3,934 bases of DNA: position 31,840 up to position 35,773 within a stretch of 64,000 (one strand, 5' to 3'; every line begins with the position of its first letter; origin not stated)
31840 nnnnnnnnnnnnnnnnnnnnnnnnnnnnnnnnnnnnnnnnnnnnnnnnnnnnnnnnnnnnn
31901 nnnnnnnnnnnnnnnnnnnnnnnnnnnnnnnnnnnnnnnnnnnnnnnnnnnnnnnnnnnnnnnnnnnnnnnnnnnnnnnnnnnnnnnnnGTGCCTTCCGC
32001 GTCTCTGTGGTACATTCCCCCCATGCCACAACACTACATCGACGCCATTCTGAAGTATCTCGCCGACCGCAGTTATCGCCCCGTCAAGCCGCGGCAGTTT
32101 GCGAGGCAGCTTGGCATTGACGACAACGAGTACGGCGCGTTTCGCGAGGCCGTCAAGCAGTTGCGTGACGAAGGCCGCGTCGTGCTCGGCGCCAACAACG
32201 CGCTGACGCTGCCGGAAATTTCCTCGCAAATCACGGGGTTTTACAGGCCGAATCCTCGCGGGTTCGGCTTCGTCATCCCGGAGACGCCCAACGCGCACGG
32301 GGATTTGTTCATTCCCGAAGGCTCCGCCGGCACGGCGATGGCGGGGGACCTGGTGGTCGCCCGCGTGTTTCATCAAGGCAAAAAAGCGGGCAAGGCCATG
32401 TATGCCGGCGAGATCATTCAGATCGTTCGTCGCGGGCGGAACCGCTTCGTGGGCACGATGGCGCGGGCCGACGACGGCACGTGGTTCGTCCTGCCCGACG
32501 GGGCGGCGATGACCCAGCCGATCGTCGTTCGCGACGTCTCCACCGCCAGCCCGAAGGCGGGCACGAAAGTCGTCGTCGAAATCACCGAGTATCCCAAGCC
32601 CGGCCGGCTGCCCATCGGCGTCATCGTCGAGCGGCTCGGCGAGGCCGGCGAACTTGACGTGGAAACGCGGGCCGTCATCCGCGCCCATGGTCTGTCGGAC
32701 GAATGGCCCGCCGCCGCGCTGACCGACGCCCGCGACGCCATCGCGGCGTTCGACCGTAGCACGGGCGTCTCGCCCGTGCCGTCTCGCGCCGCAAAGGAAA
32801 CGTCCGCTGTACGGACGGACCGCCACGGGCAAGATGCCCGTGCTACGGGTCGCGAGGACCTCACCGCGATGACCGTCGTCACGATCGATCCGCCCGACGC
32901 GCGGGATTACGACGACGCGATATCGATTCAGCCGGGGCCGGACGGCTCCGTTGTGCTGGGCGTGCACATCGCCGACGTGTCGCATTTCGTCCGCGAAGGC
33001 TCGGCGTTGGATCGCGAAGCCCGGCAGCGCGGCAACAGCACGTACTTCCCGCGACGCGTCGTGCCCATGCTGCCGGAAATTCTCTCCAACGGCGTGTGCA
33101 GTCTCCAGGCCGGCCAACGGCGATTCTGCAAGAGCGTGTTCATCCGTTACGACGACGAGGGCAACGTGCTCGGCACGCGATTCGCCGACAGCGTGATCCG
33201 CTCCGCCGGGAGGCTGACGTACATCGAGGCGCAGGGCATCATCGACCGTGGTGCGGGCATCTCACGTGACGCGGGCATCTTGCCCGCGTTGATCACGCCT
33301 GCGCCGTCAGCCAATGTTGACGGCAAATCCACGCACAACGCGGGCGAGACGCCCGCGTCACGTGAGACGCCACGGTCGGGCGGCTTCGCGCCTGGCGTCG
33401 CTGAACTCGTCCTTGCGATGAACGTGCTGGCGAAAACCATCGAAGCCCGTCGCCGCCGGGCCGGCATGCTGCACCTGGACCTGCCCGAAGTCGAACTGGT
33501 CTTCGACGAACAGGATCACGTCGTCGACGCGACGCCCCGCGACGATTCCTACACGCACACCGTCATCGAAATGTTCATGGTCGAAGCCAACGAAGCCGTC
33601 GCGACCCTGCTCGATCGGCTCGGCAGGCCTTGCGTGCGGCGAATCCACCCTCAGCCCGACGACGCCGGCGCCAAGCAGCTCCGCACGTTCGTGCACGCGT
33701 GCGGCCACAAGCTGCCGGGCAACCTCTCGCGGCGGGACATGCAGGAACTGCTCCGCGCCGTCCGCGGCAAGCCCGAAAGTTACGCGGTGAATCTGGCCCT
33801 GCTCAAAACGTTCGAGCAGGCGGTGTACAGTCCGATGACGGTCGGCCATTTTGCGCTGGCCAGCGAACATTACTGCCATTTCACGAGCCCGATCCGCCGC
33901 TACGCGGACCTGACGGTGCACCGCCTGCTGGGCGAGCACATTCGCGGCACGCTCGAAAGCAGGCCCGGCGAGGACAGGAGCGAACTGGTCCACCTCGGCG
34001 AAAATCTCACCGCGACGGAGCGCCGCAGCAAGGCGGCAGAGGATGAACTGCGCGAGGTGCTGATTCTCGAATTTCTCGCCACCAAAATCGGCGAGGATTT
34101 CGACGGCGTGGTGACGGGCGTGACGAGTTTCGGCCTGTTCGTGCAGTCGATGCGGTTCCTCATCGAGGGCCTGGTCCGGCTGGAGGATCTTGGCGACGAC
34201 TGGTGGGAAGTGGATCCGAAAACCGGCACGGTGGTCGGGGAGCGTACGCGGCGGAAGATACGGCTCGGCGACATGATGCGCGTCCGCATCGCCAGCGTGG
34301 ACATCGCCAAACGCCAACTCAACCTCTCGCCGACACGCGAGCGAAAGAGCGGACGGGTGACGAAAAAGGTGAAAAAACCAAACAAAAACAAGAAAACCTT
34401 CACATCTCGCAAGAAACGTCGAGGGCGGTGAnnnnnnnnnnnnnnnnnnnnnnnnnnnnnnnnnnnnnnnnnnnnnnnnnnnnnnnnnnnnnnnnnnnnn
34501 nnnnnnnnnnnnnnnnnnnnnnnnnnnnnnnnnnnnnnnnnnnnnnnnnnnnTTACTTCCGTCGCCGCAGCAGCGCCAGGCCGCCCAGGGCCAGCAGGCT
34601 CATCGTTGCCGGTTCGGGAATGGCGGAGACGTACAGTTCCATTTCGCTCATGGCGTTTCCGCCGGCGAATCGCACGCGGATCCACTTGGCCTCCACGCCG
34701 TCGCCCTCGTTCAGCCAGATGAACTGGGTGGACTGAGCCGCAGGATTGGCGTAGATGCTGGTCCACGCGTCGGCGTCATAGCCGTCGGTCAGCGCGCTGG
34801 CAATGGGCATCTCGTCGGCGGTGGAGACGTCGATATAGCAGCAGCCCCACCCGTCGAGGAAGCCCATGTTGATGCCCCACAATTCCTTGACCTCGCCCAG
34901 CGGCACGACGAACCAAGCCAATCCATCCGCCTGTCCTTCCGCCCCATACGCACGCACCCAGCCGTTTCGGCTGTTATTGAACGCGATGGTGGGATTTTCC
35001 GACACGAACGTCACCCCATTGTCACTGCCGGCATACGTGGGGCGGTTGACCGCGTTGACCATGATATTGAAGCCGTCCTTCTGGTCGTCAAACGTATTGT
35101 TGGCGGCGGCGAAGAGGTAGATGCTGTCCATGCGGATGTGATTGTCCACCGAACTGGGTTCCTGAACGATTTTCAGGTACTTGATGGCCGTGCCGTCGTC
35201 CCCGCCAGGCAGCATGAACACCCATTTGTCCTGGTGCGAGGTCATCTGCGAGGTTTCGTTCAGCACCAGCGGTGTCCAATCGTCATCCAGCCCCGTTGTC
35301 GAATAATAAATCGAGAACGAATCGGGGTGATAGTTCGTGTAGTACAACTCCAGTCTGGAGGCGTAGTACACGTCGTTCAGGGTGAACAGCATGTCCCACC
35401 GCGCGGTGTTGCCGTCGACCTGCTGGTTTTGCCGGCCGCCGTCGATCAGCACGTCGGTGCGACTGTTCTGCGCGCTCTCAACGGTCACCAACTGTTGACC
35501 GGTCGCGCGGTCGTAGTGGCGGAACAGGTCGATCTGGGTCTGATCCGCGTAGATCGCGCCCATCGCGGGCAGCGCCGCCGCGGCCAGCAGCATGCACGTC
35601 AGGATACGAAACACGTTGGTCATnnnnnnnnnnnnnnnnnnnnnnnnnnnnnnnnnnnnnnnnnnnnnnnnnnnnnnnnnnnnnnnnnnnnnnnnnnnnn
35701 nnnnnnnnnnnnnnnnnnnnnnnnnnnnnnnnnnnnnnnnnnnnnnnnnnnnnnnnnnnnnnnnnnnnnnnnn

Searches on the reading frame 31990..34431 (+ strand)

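Call 11: search_protein_families(library=pfam, proteins=[window:31990-34431:+], max_evalue=0.001)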
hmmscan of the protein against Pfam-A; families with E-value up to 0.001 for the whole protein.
window:31990-34431:+ (813 aa): 5 families
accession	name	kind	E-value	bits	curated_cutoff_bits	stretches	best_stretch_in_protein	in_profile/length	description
PF00773.25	RNB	-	1.5e-96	324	29.3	1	288-651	1-324/326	RNB domain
PF17876.7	CSD2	-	5.1e-27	94.2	26.2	2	166-240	1-74/74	Cold shock domain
PF08206.17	OB_RNB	-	3e-10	40.1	24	1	88-134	6-49/58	Ribonuclease B OB domain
PF17849.7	OB_Dis3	-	1.4e-07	31.9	22.8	1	190-233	33-76/77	Dis3-like cold-shock domain 2 (CSD2)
PF00575.29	S1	-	1.7e-06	28.8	22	1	699-780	3-72/74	S1 RNA binding domain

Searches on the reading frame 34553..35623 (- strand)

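Call 11: search_protein_families(library=pfam, proteins=[window:34553-35623:-], max_evalue=0.001)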
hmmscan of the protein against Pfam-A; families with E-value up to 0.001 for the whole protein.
window:34553-35623:- (356 aa): 1 family
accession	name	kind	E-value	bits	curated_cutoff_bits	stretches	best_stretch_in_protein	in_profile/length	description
PF07589.16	PEP-CTERM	-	1.9e-05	25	20.7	1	334-356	1-24/24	PEP-CTERM motif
